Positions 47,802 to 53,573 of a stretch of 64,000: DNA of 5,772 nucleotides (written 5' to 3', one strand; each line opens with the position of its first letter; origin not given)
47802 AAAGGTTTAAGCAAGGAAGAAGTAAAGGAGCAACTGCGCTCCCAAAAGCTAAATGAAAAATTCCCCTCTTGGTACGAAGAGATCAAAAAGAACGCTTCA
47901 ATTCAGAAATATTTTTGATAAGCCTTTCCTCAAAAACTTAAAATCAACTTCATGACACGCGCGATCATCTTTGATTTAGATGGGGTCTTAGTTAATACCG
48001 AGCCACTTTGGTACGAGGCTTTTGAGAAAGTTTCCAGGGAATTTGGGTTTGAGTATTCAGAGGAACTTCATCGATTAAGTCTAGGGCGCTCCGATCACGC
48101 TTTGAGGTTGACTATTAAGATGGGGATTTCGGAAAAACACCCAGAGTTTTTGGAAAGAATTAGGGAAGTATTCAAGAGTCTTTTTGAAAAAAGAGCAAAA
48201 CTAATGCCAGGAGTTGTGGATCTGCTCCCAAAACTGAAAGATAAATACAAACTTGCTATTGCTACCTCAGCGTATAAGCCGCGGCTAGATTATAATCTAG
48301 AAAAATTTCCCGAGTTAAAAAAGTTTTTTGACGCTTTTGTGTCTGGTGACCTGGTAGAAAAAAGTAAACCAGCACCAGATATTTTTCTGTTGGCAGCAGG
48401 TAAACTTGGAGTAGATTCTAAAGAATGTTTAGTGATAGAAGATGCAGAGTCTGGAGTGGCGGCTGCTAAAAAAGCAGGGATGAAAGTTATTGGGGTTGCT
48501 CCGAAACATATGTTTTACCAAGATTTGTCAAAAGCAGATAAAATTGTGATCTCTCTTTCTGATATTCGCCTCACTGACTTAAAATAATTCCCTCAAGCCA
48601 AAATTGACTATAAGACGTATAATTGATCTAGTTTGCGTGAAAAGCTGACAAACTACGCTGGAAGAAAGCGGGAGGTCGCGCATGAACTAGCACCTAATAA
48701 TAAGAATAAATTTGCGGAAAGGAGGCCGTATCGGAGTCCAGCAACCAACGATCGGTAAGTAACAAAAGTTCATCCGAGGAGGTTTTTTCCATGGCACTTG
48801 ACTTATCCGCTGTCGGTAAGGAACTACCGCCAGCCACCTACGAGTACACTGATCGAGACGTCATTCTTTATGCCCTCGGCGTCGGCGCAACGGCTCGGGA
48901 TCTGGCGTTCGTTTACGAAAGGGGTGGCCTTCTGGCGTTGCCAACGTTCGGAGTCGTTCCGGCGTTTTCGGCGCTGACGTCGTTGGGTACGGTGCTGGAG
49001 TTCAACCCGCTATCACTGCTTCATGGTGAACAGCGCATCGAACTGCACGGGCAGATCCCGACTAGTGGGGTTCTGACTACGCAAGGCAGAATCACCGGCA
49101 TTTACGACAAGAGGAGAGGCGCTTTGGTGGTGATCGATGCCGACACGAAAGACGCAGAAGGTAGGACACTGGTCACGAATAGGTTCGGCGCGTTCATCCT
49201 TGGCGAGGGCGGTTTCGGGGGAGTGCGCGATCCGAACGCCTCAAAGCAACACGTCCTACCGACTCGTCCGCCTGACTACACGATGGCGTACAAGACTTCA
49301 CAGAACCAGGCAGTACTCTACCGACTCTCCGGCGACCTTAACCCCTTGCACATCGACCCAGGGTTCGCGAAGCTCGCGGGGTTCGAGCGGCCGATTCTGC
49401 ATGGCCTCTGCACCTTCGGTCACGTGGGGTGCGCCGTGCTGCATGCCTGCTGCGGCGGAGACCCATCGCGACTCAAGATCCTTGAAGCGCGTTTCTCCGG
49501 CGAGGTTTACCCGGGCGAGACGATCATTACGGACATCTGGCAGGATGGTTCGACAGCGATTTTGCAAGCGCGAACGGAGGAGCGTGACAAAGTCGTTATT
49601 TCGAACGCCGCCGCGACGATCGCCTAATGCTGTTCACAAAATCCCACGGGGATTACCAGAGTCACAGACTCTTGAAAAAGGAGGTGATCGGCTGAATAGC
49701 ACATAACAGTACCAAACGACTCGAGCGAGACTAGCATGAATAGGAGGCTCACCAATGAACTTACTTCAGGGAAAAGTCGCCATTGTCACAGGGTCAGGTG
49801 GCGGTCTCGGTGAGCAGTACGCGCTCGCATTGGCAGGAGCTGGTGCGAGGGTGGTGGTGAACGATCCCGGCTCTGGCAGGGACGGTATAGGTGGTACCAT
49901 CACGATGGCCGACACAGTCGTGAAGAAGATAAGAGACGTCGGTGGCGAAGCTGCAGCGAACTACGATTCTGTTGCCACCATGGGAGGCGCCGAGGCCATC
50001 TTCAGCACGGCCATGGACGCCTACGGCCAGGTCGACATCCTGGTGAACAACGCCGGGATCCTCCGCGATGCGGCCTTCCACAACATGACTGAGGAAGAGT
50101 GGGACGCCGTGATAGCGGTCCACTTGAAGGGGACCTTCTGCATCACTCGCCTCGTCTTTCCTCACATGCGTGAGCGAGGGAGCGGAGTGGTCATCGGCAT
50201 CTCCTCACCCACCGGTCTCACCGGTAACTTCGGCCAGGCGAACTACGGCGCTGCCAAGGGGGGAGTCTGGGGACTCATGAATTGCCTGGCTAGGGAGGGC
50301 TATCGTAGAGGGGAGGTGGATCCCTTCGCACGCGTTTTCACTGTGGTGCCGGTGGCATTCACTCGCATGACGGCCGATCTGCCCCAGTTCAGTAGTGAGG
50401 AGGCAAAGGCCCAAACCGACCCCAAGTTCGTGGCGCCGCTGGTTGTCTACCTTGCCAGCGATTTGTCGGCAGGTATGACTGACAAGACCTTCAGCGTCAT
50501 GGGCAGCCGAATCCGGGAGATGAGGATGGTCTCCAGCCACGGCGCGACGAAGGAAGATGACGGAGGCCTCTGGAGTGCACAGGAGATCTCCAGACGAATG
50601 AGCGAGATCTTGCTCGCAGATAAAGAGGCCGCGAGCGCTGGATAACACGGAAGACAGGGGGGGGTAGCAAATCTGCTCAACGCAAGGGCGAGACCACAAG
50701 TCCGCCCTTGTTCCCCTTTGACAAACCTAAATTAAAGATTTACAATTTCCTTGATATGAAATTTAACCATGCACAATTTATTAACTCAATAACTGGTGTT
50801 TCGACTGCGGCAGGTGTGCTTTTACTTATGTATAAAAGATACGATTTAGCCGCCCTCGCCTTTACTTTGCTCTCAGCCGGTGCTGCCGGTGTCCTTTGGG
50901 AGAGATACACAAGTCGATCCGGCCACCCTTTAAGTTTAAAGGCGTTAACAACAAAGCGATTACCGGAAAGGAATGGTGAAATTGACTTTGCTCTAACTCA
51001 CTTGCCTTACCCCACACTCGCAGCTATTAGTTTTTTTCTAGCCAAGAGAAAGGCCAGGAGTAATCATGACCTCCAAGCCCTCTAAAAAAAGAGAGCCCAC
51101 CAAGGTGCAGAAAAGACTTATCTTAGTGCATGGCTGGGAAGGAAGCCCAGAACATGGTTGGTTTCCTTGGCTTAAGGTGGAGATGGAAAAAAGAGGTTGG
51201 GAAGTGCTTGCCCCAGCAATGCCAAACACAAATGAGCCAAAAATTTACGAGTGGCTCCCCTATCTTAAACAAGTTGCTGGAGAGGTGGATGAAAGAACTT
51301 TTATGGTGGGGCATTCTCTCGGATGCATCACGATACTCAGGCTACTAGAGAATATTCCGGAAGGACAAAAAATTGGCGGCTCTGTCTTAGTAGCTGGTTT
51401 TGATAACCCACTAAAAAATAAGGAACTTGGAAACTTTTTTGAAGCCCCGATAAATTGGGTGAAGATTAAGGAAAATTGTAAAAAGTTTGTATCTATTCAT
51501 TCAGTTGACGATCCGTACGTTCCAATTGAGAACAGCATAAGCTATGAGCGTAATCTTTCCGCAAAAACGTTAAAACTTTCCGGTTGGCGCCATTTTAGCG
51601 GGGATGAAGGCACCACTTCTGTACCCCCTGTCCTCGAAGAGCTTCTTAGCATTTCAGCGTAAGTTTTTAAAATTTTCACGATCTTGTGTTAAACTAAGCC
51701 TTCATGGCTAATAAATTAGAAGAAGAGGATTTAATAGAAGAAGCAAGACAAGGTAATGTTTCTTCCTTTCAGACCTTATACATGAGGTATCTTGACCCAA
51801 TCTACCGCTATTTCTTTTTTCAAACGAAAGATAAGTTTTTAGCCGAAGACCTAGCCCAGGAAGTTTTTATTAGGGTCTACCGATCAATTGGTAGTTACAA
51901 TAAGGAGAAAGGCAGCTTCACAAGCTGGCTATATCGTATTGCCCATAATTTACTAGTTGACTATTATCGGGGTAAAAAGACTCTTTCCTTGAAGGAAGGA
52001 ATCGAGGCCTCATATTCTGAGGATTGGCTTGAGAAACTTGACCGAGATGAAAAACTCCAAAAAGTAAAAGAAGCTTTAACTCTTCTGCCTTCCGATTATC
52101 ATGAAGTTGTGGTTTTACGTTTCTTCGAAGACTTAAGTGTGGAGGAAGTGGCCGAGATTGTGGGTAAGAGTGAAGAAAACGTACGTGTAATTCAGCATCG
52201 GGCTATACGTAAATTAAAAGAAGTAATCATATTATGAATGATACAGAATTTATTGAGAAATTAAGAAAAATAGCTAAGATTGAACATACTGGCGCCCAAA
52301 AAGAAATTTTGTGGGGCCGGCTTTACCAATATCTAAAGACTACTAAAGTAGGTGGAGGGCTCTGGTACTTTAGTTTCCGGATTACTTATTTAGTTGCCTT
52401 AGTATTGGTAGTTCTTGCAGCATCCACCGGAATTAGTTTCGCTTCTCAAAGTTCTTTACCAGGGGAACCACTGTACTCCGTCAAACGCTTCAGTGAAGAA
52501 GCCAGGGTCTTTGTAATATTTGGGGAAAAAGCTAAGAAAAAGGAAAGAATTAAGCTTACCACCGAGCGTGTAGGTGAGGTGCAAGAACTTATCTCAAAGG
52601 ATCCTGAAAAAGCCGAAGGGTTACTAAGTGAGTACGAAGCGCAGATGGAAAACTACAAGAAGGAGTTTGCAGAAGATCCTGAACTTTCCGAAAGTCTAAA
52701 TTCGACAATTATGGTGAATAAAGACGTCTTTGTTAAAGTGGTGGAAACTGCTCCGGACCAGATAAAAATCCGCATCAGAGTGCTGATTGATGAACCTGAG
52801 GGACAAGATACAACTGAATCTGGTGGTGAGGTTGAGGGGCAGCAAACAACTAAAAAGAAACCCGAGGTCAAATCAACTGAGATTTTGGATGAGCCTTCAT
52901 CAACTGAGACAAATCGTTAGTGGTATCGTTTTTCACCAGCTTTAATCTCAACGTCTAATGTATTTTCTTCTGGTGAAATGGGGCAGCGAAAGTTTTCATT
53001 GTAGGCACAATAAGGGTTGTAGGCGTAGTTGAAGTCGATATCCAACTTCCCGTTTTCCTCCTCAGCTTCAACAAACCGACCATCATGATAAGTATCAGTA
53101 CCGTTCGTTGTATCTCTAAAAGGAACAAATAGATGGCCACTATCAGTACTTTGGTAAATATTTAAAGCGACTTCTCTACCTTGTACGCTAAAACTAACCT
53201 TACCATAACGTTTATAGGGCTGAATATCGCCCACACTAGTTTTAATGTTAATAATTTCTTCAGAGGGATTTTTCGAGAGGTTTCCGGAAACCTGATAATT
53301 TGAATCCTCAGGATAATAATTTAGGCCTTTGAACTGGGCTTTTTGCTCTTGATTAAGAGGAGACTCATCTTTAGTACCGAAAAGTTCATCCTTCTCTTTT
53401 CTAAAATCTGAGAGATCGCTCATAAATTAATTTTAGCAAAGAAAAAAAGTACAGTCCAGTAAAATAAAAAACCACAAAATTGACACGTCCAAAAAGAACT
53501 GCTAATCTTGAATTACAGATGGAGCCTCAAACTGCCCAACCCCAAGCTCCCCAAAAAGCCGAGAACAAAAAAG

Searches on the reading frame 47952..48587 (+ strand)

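Call 54: search_protein_families(library=pfam, proteins=[window:47952-48587:+])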
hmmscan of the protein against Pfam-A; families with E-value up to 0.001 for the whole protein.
window:47952-48587:+ (211 aa): 4 families
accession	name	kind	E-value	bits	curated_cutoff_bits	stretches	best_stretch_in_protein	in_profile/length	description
PF13419.12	HAD_2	-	1.4e-37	129.9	23.8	1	5-182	1-178/178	Haloacid dehalogenase-like hydrolase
PF00702.32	Hydrolase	-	1.8e-28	100.7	26.4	1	3-176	2-191/191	haloacid dehalogenase-like hydrolase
PF13242.12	Hydrolase_like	-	7.3e-07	29.4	22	1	138-183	3-49/75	HAD-hyrolase-like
PF12710.13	HAD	-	0.00032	21.6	27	1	5-141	1-138/189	haloacid dehalogenase-like hydrolase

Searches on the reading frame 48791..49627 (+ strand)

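Call 54: search_protein_families(library=pfam, proteins=[window:48791-49627:+])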
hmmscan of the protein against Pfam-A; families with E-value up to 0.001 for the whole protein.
window:48791-49627:+ (278 aa): 3 families
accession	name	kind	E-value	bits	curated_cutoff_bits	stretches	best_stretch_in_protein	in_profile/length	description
PF22622.2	MFE-2_hydrat-2_N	-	2.3e-37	128.2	27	1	17-138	1-130/130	MFE-2 hydratase 2 N-terminal domain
PF01575.25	MaoC_dehydratas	-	1.8e-26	92.6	27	1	157-271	6-121/123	MaoC like domain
PF13452.11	FAS1_DH_region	-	8.9e-09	36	22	1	7-128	2-130/132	FAS1-like, dehydratase domain region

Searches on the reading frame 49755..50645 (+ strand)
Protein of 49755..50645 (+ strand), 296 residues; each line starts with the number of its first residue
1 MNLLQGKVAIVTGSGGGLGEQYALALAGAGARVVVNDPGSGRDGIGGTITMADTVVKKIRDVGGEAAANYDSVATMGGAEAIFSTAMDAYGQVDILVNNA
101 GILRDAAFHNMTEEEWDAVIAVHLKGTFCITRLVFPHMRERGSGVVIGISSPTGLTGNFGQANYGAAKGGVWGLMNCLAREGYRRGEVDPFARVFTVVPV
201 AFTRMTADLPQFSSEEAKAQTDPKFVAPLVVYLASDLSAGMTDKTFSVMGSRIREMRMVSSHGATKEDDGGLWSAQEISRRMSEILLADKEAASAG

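Call 54: search_protein_families(library=pfam, proteins=[window:49755-50645:+])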
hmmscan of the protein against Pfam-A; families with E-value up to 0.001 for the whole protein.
window:49755-50645:+ (296 aa): 3 families
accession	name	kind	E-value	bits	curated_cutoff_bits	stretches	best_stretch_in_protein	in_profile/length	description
PF00106.31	adh_short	-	1.4e-39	136.1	26.6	1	7-199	1-179/195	short chain dehydrogenase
PF13561.12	adh_short_C2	-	1.7e-28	100.2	27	1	17-248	7-231/236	Enoyl-(Acyl carrier protein) reductase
PF08659.16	KR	-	9e-17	62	22.6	1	10-182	4-167/180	KR domain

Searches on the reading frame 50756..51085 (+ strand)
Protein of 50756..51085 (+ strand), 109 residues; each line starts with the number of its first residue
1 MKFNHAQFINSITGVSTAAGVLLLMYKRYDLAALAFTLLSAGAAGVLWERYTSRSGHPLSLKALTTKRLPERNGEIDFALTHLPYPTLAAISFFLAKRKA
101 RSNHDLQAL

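Call 9: search_protein_families(library=pfam, proteins=[window:50756-51085:+])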
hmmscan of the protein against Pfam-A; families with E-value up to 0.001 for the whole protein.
window:50756-51085:+ (109 aa): 0 families

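Call 59: find_encoding_contigs(protein=window:50756-51085:+, flank=1500, max_places=3)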
Protein window:50756-51085:+ (109 aa): 5 contigs read that carry it; 2 places shown.
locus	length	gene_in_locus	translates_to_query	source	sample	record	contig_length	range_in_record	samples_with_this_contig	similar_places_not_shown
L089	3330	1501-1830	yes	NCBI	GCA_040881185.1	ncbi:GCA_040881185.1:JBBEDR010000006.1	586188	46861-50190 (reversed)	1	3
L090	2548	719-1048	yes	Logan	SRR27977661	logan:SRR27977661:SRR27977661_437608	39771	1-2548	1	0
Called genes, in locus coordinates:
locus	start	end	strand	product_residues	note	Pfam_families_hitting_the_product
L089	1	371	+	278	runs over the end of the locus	PF13452:FAS1_DH_region (weak), PF22622:MFE-2_hydrat-2_N, PF01575:MaoC_dehydratas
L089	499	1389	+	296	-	PF00106:adh_short, PF08659:KR, PF13561:adh_short_C2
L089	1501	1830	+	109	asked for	-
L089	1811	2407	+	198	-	PF00561:Abhydrolase_1 (faint), PF06821:Ser_hydrolase, PF12697:Abhydrolase_6 (weak)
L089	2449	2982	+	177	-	PF04542:Sigma70_r2, PF08281:Sigma70_r4_2, PF04545:Sigma70_r4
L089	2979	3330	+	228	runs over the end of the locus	PF18915:DUF5667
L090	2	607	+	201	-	?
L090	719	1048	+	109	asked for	-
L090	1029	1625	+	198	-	PF00561:Abhydrolase_1 (faint), PF06821:Ser_hydrolase, PF12697:Abhydrolase_6 (weak)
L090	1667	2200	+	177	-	PF04542:Sigma70_r2, PF08281:Sigma70_r4_2, PF04545:Sigma70_r4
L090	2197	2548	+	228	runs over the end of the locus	PF18915:DUF5667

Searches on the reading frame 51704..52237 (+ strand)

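Call 54: search_protein_families(library=pfam, proteins=[window:51704-52237:+])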
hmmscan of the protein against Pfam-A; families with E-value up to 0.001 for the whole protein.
window:51704-52237:+ (177 aa): 4 families
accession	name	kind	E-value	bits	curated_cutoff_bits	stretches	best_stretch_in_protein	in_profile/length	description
PF04542.20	Sigma70_r2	-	1.9e-19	69.6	24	1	25-92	1-69/71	Sigma-70 region 2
PF04545.22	Sigma70_r4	-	5e-14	52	24.1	1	125-173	2-50/50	Sigma-70, region 4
PF08281.18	Sigma70_r4_2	-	2.6e-12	46.6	25.7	1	119-171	2-54/54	Sigma-70, region 4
PF07638.17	Sigma70_ECF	-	0.00051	20.4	21.1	0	10-161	7-169/185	ECF sigma factor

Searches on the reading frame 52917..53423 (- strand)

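Call 54: search_protein_families(library=pfam, proteins=[window:52917-53423:-])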
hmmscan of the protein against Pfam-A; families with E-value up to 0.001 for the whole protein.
window:52917-53423:- (168 aa): 1 family
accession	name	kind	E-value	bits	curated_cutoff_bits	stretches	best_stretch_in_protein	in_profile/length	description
PF07920.16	DUF1684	-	2.9e-46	157.7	25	1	30-165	2-139/139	Protein of unknown function (DUF1684)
